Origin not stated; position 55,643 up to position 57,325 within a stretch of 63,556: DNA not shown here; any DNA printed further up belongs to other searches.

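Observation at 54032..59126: Self-contained operon: ATP-grasp ligase, small export-like membrane protein, atypical radical SAM enzyme and CsgG-like/NHL propeller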

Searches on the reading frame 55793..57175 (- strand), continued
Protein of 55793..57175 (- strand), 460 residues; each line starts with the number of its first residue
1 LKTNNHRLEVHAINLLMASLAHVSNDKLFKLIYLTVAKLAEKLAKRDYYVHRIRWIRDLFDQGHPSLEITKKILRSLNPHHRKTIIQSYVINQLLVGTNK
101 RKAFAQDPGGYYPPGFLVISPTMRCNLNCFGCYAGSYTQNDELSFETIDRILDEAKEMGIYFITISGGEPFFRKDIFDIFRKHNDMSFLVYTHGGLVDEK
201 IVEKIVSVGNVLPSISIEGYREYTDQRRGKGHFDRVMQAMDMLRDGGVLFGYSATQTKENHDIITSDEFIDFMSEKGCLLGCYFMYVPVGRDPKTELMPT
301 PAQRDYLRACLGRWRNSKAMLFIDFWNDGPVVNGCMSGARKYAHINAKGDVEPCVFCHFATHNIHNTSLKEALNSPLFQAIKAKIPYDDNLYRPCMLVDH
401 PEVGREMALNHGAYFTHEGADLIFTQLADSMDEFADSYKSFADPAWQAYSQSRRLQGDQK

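Call 23: find_related_loci(query=A1, collection=genome_contigs, flank=10000)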
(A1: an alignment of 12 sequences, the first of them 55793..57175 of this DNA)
Query A1 (460 aa) in genome_contigs; peptide patterns used: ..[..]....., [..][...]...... (x = any residue, [..] = any of these).
600 stretches matched a pattern (row limit reached: there are more); 587 encode a relative of the query (tblastn E <= 1e-3); the best 80 are kept; 80 distinct loci.
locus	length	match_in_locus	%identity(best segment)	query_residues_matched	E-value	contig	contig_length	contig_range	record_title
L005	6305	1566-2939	85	1-458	0e+0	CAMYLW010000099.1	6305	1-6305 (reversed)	MAG: Desulfobacterota bacterium isolate FCS_Desulfobacterota_29 genome assembly, contig: scaffold_6586, whole genome sho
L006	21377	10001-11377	86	1-459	0e+0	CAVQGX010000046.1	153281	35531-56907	MAG: uncultured delta proteobacterium isolate MFD09779.bin.3.209 genome assembly, contig: contig_6547, whole genome shot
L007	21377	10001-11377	83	1-459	0e+0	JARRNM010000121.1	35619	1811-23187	MAG: Deltaproteobacteria bacterium isolate Spart_124_MAG scaffold_4672, whole genome shotgun sequence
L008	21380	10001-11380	77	1-460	0e+0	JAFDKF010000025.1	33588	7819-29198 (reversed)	MAG: Deltaproteobacteria bacterium isolate Meg22_46_Bin_1 Meg22_46_Bin_1_scaffold_2850, whole genome shotgun sequence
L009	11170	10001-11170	87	1-390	0e+0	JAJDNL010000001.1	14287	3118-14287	MAG: Deltaproteobacteria bacterium isolate ALJrbin.32 k141_1371332, whole genome shotgun sequence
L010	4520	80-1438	66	1-454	0e+0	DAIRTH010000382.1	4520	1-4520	MAG TPA_asm: Syntrophobacteraceae bacterium isolate CTOTU7634 NODE_30747_length_4520_cov_6.575140, whole genome shotgun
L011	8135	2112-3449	67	1-447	0e+0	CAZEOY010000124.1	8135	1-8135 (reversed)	MAG TPA_asm: uncultured Syntrophobacteraceae bacterium isolate binchicken_co274_11 genome assembly, contig: NODE_21241_l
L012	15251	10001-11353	67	1-452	0e+0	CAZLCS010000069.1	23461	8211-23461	MAG TPA_asm: uncultured Syntrophobacteraceae bacterium isolate binchicken_co168_326 genome assembly, contig: NODE_3847_l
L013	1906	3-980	85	133-458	0e+0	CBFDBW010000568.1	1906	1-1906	MAG TPA_asm: uncultured Syntrophobacterales bacterium isolate SRR26215671_binner23_Refined_43 genome assembly, contig: E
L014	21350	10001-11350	70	1-449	0e+0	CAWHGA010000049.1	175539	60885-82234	MAG: uncultured delta proteobacterium isolate MFD00709.bin.3.2 genome assembly, contig: contig_82332, whole genome shotg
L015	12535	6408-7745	57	10-454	0e+0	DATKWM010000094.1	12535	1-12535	MAG TPA_asm: Desulfatiglandales bacterium isolate SMAG_U14163 k141_3537596, whole genome shotgun sequence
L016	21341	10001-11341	58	3-449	0e+0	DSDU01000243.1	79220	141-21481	MAG TPA_asm: Deltaproteobacteria bacterium isolate SpSt-1226 Ga0129302_1000033, whole genome shotgun sequence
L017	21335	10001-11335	57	10-454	0e+0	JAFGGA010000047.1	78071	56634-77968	MAG: Deltaproteobacteria bacterium isolate Zod_Metabat.1361 k87_3697483, whole genome shotgun sequence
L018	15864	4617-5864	58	37-452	3e-176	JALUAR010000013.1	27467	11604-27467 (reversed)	MAG: Thermodesulfovibrio sp. isolate S141_metabat2_scaf2bin.236 S141_NODE_1164_length_27467_cov_1.740417, whole genome s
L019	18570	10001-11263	56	34-454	9e-176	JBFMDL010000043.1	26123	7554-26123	MAG: Nitrospirota bacterium isolate MAG218 MAG218_43, whole genome shotgun sequence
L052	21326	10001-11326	46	11-457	5e-142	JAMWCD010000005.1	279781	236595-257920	MAG: Candidatus Omnitrophota bacterium isolate DRTY-6.bins.152.201705 NODE_111_length_279781_cov_11.1029, whole genome s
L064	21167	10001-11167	50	67-457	7e-130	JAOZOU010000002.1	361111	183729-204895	MAG: bacterium isolate GMC4.maxbin2.282 GMC4_2_length_361111_cov_26.839064, whole genome shotgun sequence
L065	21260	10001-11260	45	12-447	5e-129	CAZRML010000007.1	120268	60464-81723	MAG TPA_asm: uncultured Actinomycetota bacterium isolate SRP067234_co1_333 genome assembly, contig: k99_1117410, whole g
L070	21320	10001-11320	44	16-456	7e-128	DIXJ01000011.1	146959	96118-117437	MAG TPA_asm: Synergistaceae bacterium UBA6083 UBA6083_contig_265, whole genome shotgun sequence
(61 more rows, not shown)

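Call 34: search_protein_families(library=pfam, proteins=[L065:7905-9839:+, L065:12620-13717:+, L065:13841-16255:+, L070:8543-9529:+, L070:7162-8643:+, L070:11785-13458:+, L052:8752-9594:+, L052:11365-12108:+, L052:12290-13459:+, L064:11169-12548:+], max_evalue=0.0001)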
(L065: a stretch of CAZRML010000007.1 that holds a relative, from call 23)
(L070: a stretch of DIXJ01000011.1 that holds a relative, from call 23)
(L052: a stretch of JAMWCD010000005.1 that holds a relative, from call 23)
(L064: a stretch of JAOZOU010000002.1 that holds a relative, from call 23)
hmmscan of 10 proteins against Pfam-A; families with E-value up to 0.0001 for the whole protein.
L065:7905-9839:+ (644 aa): 3 families
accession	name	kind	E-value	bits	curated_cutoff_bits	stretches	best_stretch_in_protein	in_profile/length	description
PF00587.30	tRNA-synt_2b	-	4.6e-51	173.8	29.3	1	323-534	1-179/179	tRNA synthetase class II core domain (G, H, P, S and T)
PF03129.25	HGTP_anticodon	-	2.2e-19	69.8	21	1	546-635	1-93/94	Anticodon binding domain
PF07973.19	tRNA_SAD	-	3e-17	62.8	24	1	175-224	1-44/44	Threonyl and Alanyl tRNA synthetase second additional domain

L065:12620-13717:+ (365 aa): 2 families
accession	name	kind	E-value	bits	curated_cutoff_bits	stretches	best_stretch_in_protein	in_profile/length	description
PF01409.25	tRNA-synt_2d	-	6.6e-101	337.4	19.8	1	120-365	2-246/246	tRNA synthetases class II core domain (F)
PF02912.23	Phe_tRNA-synt_N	-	2.7e-13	50.1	22.3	1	48-115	2-69/69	Aminoacyl tRNA synthetase class II, N-terminal domain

L065:13841-16255:+ (804 aa): 5 families
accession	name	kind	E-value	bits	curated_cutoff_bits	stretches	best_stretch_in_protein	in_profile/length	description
PF17759.6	tRNA_synthFbeta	-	1.3e-60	205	22.4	1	485-692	11-214/214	Phenylalanyl tRNA synthetase beta chain CLM domain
PF03483.22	B3_4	-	7.1e-59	198.7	29.3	1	213-385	2-174/174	B3/4 domain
PF03147.19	FDX-ACB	-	2.1e-30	105.4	31.1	1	709-802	1-94/94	Ferredoxin-fold anticodon binding domain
PF01588.26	tRNA_bind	-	3.8e-20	72.2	27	1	46-144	1-95/96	Putative tRNA binding domain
PF03484.21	B5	-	1.8e-17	63.7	28.6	1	406-472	1-67/67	tRNA synthetase B5 domain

L070:8543-9529:+ (328 aa): 2 families
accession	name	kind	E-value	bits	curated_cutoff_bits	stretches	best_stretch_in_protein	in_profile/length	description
PF02355.23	SecD_SecF_C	-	7.3e-69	231.4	20.5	1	140-324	4-188/189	Protein export membrane protein SecD/SecF, C-terminal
PF07549.19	Sec_GG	-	6.1e-09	35.6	20.3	1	69-92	1-24/28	SecD/SecF GG Motif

L070:7162-8643:+ (493 aa): 5 families
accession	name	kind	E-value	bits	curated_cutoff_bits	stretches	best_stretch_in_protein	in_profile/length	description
PF22599.2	SecDF_P1_head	-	9e-37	125.9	27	1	205-309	8-114/114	SecDF, P1 head subdomain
PF21760.3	SecD_1st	-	1.2e-26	92.4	27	1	89-146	1-58/60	Protein translocase subunit SecDF, P1 domain, N-terminal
PF02355.23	SecD_SecF_C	-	5.3e-18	65.5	20.5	1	312-481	14-186/189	Protein export membrane protein SecD/SecF, C-terminal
PF00873.25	ACR_tran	-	4.3e-08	31.8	28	1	326-487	328-495/1021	AcrB/AcrD/AcrF family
PF03176.21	MMPL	-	1.1e-07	31.6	20.5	1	331-469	145-290/333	MMPL family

L070:11785-13458:+ (557 aa): 3 families
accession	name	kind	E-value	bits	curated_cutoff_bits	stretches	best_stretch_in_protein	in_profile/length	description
PF01368.27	DHH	-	7.7e-19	68.6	28.1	1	83-231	1-124/125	DHH family, N-terminal domain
PF17768.7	RecJ_OB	-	4.8e-13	49.6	27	1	452-548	4-106/107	RecJ OB domain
PF02272.25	DHHA1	-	4.8e-10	40.2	25.9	1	344-434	3-97/102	DHHA1 domain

L052:8752-9594:+ (280 aa): 1 family
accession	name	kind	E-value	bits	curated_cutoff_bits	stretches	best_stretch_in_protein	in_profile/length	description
PF02569.21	Pantoate_ligase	-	2.4e-105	352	20.7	1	3-278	2-268/268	Pantoate-beta-alanine ligase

L052:11365-12108:+ (247 aa): 2 families
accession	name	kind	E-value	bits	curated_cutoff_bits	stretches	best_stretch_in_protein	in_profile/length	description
PF00175.26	NAD_binding_1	-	7e-10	40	22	1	127-227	1-108/109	Oxidoreductase NAD-binding domain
PF00970.30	FAD_binding_6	-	6.6e-05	23.6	21.1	0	31-116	3-97/99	Oxidoreductase FAD-binding domain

L052:12290-13459:+ (389 aa): 4 families
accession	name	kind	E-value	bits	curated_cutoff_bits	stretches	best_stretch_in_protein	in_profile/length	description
PF19583.5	ODP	-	4.3e-21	76.1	27.2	1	31-220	3-194/194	ODP family beta lactamase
PF00753.33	Lactamase_B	-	1.1e-09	39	22.7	1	31-196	6-177/196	Metallo-beta-lactamase superfamily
PF12706.13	Lactamase_B_2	-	8.3e-09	35.8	27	1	41-143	2-114/200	Beta-lactamase superfamily domain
PF00258.30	Flavodoxin_1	-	1.4e-08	35.4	25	1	250-371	1-133/143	Flavodoxin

L064:11169-12548:+ (459 aa): 1 family
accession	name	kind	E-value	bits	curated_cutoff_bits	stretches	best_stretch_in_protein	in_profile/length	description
PF01554.23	MatE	-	1.7e-54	184.3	24.9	2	243-404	1-161/161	MatE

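Call 54: predict_structure(alignment_id=A1)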
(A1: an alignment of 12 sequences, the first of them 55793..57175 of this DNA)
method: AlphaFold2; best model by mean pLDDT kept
length: 460 residues; sequences in the alignment: 12
mean_pLDDT: 83.8   pTM: 0.85
mean pLDDT of the five models: 83.8, 80.4, 76.4, 76.2, 67.4
residues with pLDDT >= 90: 167; 70-90: 241; 50-70: 42; < 50: 10
segments of 3 or more residues with pLDDT < 50: 458-460
pLDDT, mean of each block of 10 residues (from residue 1): 63 83 84 87 82 85 84 85 86 83 84 86 66 57 88 94 83 85 93 88 94 92 87 94 95 92 95 94 85 83 93 92 74 54 87 84 93 88 68 80 83 83 87 92 86 55
secondary structure, 60 per line:
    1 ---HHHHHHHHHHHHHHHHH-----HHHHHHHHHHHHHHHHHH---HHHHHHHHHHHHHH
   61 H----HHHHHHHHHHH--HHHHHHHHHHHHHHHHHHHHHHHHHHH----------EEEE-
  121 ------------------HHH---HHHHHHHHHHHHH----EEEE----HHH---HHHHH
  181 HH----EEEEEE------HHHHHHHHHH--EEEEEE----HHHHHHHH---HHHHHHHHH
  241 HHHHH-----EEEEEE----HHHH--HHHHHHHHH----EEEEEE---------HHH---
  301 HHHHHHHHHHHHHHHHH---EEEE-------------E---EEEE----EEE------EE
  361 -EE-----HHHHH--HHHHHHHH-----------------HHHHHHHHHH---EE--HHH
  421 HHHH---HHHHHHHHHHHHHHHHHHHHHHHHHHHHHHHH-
elements in order: H4-20 H26-43 H47-61 H66-76 H79-105 E116-119 H145-157 E162-165 H176-182 E187-192 H199-208 E211-216 H221-228 H232-245 E251-256 H261-264 H267-275 E280-285 H301-317 E321-324 E342-345 E350-352 H369-373 H376-383 H401-410 H418-424 H428-459

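Call 56: fold_search(model_id=the predicted structure, library=pdb)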
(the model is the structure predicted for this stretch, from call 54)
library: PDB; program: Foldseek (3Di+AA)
matches with E <= 10: 1637; with E <= 0.001: 112
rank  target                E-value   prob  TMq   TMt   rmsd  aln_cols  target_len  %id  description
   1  6efn                  7.4e-14  1.00  0.51  0.60   3.6       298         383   22  Structure of a RiPP maturase, SkfB (released 2018-10-24)
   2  5v1s_A                4.2e-12  1.00  0.51  0.55   4.8       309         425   20  Crystal structure of Streptococcus suis SuiB bound to S-adenosylmethionine (released 2017-08-30)
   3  5v1q_A                5.2e-12  1.00  0.50  0.53   4.6       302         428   20  Crystal structure of Streptococcus suis SuiB (released 2017-08-30)
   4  5v1q_B                7.7e-12  1.00  0.52  0.54   6.0       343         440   17  Crystal structure of Streptococcus suis SuiB (released 2017-08-30)
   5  5v1t_A                2.5e-11  1.00  0.52  0.55   6.3       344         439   18  Crystal structure of Streptococcus suis SuiB bound to precursor peptide SuiA (released 2017-08-30)
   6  5v1s_B                7.0e-11  1.00  0.50  0.53   6.0       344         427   18  Crystal structure of Streptococcus suis SuiB bound to S-adenosylmethionine (released 2017-08-30)
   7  6c8v                  8.8e-11  1.00  0.46  0.65   6.6       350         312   19  X-ray structure of PqqE from Methylobacterium extorquens (released 2018-02-14)
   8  7vob                  1.5e-10  1.00  0.44  0.60  10.3       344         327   18  The crystal structure of a Radical SAM Enzyme BlsE involved in the Biosynthesis of Blasticidin S (released 2022-05-04)
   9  4k38_A                1.7e-10  1.00  0.47  0.57   7.6       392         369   17  Native anSMEcpe with bound AdoMet and Kp18Cys peptide (released 2013-05-08)
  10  4k39_A                2.2e-10  1.00  0.50  0.61   7.2       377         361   18  Native anSMEcpe with bound AdoMet and Cp18Cys peptide (released 2013-05-08)
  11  4k37_A                2.2e-10  1.00  0.49  0.60   7.4       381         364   17  Native anSMEcpe with bound AdoMet (released 2013-05-08)
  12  4k36_A                6.1e-10  1.00  0.49  0.58   7.5       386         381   17  His6 tagged anSMEcpe with bound AdoMet (released 2013-05-08)
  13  4k37_B                8.5e-10  1.00  0.45  0.55   8.2       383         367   16  Native anSMEcpe with bound AdoMet (released 2013-05-08)
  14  2fb2_B                1.1e-09  1.00  0.43  0.59   6.2       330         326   18  Structure of the MoaA Arg17/266/268/Ala triple mutant (released 2006-05-09)
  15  1tv7_A                1.2e-09  1.00  0.42  0.57   6.4       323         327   18  Structure of the S-adenosylmethionine dependent Enzyme MoaA (released 2004-08-31)
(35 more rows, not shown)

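Call 59: search_protein_representatives(protein=window:55793-57175:-)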
Query: 460 residues. Proteins with E-value up to 0.001 (for the whole library): 24934; up to 1e-10: 4734; up to 1e-30: 624. The best 150 are listed.
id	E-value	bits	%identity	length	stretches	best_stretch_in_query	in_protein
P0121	8.2e-129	446.5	45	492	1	11-449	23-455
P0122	1.7e-124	432.3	45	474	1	11-448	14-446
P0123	1.9e-122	425.6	44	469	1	16-453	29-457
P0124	3.6e-122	424.6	44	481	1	38-456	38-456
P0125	1.6e-120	419.2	55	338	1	117-439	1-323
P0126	8.7e-117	406.9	45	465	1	39-454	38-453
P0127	7.4e-114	397.2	43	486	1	19-450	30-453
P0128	9.2e-114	396.9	44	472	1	37-448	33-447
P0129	5.9e-113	394.3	43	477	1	30-435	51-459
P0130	1.4e-111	389.7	44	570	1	35-449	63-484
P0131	1.7e-111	389.5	42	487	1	34-445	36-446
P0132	4.2e-111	388.2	47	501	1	59-448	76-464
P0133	9.9e-111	386.9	42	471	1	34-453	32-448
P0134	7.4e-109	380.8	43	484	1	24-448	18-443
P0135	1.1e-105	370.2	48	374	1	113-447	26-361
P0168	4.2e-88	312.3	36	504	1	16-438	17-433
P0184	1.2e-81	291.0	36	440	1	37-440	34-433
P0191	1.7e-77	277.4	36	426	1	33-431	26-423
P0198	5.0e-76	272.5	35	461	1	13-451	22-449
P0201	6.1e-75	268.9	34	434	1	25-439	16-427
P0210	4.1e-72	259.6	35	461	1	43-440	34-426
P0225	1.1e-67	245.0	33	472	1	45-409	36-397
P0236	4.4e-64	233.2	33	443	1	40-448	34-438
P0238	7.8e-64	232.3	33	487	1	78-449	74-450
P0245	2.4e-62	227.4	32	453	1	68-421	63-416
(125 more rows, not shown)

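Call 60: list_cluster_members(proteins=[P0168, P0184, P0191, P0198, P0201, P0210, P0225, P0236, P0245, P0238])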
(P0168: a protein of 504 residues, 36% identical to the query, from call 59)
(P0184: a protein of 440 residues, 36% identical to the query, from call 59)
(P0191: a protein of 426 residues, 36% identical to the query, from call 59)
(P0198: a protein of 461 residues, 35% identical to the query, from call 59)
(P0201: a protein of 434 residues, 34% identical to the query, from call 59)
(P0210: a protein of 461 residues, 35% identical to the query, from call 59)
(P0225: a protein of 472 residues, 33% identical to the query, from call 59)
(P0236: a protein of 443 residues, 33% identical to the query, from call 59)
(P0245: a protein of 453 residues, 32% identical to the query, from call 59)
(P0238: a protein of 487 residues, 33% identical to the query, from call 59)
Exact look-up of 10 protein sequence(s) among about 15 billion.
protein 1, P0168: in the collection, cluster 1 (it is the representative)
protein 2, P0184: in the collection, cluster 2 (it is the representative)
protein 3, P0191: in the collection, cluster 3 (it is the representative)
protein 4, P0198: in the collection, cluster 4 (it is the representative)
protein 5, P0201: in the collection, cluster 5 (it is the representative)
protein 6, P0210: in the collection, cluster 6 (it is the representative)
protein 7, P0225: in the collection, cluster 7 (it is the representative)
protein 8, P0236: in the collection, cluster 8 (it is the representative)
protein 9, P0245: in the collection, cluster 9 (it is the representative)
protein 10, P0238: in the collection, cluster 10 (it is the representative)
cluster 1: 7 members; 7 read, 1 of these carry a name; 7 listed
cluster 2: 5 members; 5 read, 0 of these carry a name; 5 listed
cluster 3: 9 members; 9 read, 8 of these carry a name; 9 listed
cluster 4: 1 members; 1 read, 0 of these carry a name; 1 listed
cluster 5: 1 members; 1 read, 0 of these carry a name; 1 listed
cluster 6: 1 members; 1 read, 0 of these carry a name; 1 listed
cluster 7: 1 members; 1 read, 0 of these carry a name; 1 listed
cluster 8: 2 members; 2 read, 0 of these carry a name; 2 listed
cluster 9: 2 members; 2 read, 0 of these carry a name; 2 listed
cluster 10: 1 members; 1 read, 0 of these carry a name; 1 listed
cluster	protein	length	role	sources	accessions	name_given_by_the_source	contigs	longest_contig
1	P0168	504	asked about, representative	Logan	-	-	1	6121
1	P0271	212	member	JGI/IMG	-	radical SAM protein with 4Fe4S-binding SPASM domain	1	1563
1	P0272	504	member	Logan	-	-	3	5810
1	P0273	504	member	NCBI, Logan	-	-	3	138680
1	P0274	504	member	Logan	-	-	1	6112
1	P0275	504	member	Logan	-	-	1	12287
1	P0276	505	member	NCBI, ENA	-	-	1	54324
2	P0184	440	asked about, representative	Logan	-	-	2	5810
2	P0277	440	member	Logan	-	-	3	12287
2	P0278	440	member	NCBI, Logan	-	-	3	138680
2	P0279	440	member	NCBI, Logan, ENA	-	-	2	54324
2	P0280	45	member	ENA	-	-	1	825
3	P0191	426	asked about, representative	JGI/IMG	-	MoaA/NifB/PqqE/SkfB family radical SAM enzyme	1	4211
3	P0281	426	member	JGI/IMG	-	MoaA/NifB/PqqE/SkfB family radical SAM enzyme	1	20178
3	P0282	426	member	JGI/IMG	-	MoaA/NifB/PqqE/SkfB family radical SAM enzyme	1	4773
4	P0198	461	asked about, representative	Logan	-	-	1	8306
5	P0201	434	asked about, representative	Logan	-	-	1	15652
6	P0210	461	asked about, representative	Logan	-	-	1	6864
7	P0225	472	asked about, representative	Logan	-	-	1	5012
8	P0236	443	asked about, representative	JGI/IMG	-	-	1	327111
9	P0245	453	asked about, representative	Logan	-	-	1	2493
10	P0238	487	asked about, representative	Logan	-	-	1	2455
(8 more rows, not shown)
